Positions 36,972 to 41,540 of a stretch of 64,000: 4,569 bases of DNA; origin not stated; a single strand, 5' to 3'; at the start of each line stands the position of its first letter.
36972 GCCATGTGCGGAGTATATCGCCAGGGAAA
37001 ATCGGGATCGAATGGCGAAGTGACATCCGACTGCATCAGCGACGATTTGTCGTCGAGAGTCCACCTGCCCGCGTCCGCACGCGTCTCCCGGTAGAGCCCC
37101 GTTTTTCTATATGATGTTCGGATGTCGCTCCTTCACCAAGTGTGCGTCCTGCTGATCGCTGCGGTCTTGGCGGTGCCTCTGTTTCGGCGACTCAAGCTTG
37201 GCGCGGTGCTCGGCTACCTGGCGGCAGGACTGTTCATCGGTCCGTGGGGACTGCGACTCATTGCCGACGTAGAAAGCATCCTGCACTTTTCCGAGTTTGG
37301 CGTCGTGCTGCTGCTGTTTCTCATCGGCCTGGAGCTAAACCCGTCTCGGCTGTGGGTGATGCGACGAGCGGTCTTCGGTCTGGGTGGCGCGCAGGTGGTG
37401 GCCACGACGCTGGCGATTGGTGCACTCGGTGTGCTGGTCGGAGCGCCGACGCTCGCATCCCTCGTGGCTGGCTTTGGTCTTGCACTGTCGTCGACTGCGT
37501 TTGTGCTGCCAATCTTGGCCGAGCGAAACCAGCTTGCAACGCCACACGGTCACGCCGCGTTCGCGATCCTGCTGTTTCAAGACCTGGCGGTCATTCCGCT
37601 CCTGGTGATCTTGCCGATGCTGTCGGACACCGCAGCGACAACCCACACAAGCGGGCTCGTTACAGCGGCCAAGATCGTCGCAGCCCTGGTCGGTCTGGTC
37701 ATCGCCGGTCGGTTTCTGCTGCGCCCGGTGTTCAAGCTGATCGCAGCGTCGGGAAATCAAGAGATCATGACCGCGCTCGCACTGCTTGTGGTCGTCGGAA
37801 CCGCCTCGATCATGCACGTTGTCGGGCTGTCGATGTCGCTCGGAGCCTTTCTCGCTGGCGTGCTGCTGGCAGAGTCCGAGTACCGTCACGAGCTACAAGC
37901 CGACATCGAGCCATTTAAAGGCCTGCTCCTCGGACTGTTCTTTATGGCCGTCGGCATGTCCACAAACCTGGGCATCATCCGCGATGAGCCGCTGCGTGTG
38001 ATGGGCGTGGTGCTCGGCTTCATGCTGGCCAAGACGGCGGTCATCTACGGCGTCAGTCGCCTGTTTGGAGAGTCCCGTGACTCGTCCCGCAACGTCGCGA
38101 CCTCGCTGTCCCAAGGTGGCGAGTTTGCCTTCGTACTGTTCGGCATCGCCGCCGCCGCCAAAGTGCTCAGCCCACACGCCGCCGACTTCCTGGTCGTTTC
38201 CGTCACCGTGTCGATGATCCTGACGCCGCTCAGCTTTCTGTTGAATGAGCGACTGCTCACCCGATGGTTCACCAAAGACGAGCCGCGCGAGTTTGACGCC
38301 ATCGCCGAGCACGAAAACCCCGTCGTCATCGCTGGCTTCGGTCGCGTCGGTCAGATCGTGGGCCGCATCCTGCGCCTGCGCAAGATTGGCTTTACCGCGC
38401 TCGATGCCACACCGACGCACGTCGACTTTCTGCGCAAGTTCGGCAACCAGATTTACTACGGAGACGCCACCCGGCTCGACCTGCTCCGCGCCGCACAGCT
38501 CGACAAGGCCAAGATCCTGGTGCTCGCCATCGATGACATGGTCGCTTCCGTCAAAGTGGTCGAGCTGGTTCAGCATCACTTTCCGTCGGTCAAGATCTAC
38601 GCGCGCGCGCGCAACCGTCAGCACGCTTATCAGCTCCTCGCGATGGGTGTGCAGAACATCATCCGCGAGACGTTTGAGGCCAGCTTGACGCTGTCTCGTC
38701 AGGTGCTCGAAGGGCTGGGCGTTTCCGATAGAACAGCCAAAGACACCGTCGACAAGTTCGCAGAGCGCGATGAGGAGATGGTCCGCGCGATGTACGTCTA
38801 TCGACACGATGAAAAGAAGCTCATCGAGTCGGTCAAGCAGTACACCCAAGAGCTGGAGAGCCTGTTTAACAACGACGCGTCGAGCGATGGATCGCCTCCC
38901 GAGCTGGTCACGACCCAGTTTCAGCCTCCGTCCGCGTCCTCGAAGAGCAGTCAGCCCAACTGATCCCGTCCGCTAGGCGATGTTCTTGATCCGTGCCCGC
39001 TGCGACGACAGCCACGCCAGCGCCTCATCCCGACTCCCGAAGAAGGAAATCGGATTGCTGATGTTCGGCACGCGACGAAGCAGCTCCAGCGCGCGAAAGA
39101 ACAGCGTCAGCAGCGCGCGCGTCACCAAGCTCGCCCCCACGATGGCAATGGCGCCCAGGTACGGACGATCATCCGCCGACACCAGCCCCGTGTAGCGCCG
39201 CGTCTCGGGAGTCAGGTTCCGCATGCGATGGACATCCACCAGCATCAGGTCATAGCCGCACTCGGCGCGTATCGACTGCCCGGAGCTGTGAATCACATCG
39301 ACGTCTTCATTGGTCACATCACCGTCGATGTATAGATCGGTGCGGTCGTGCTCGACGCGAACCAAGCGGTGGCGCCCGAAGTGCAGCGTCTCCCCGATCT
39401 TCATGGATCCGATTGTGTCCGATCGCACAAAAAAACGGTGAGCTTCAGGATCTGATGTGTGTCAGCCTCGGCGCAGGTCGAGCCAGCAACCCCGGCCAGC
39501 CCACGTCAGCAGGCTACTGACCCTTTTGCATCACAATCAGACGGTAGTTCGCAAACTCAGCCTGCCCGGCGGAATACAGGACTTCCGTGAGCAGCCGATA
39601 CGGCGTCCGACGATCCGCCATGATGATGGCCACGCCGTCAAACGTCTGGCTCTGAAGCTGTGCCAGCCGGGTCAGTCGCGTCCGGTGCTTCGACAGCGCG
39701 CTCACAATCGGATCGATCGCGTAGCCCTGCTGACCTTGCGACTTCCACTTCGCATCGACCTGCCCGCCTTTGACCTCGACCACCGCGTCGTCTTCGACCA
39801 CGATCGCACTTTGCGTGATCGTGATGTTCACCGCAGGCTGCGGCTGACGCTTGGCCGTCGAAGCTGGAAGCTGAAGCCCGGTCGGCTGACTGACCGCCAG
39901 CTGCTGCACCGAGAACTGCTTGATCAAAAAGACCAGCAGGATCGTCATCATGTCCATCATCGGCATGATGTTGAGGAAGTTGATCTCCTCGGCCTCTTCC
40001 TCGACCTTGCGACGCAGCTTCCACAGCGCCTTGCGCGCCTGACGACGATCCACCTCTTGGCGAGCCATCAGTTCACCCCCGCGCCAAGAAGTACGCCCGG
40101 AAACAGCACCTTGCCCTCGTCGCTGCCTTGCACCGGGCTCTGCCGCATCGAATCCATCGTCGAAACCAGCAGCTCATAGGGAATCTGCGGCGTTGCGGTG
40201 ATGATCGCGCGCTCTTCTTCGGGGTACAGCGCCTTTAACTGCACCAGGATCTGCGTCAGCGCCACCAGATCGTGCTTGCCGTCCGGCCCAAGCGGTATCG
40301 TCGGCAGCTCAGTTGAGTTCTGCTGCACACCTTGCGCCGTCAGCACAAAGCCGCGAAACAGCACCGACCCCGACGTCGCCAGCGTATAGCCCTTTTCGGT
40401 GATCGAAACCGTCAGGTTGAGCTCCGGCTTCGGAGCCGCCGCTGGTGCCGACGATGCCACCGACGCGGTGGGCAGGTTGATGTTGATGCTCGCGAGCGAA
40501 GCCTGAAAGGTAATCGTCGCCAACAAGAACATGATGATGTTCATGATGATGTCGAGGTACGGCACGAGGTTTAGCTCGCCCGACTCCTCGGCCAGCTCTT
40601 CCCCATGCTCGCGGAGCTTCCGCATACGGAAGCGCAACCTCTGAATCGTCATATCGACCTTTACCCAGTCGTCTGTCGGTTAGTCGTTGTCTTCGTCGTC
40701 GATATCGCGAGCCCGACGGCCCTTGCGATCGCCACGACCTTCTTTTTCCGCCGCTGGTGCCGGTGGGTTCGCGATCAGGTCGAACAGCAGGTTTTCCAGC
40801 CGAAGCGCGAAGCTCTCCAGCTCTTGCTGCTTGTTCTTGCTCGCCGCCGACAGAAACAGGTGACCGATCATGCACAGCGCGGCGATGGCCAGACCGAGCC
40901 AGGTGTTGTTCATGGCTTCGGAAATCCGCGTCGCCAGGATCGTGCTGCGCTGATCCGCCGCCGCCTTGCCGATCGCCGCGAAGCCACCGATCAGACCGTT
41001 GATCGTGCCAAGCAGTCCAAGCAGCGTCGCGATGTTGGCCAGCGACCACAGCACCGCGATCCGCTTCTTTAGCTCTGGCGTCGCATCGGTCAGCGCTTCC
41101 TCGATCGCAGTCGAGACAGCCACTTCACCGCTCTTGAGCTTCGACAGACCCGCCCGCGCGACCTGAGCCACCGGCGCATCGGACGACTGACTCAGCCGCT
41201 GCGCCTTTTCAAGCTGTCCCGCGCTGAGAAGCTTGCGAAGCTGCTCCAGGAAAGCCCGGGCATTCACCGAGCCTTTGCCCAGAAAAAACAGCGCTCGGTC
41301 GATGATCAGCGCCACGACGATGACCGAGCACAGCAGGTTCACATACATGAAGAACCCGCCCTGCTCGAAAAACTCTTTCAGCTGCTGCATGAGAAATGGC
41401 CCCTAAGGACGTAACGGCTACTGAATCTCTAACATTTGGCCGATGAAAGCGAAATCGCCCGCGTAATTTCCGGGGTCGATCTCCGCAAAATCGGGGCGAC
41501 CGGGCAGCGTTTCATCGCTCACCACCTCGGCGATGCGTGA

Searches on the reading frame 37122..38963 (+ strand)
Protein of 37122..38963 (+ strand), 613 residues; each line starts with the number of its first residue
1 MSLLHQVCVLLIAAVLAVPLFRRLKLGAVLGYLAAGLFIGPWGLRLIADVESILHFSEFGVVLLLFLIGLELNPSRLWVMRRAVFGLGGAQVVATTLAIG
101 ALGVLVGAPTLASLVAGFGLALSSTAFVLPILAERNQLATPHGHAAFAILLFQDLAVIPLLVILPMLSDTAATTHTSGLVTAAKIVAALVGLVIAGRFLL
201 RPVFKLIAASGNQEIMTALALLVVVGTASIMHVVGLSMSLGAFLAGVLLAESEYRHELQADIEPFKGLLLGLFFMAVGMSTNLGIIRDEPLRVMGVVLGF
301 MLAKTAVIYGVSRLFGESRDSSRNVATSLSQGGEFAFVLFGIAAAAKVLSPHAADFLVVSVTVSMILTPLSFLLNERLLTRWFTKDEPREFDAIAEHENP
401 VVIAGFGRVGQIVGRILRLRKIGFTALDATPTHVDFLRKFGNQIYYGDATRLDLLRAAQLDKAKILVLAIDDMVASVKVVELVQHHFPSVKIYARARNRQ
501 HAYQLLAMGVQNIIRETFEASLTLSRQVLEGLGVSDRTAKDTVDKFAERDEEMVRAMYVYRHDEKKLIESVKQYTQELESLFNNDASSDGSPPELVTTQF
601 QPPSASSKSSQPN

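Call 86: search_protein_families(library=pfam, proteins=[window:37122-38963:+], max_evalue=0.00001)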
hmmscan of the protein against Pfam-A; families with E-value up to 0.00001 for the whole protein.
window:37122-38963:+ (613 aa): 2 families
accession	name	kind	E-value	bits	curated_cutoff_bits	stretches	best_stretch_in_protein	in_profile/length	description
PF00999.27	Na_H_Exchanger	-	1.7e-63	215.2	26.2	1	12-371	3-368/375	Sodium/hydrogen exchanger, transmembrane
PF02254.24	TrkA_N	-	9.4e-22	78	23.8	1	401-515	1-115/116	TrkA-N domain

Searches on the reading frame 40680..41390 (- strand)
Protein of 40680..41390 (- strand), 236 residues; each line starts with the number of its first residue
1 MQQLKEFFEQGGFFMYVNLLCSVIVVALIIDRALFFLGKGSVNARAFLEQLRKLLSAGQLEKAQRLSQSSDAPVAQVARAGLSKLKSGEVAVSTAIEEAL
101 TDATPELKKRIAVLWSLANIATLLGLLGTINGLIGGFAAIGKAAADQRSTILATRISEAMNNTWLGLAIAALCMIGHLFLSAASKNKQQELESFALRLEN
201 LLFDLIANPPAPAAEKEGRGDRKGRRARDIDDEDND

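Call 86: search_protein_families(library=pfam, proteins=[window:40680-41390:-], max_evalue=0.00001)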
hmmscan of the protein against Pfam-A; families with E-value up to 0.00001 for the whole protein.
window:40680-41390:- (236 aa): 1 family
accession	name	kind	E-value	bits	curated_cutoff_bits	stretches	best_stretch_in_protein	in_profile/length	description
PF01618.21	MotA_ExbB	-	4.8e-21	75.3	22.9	1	71-192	3-126/127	MotA/TolQ/ExbB proton channel family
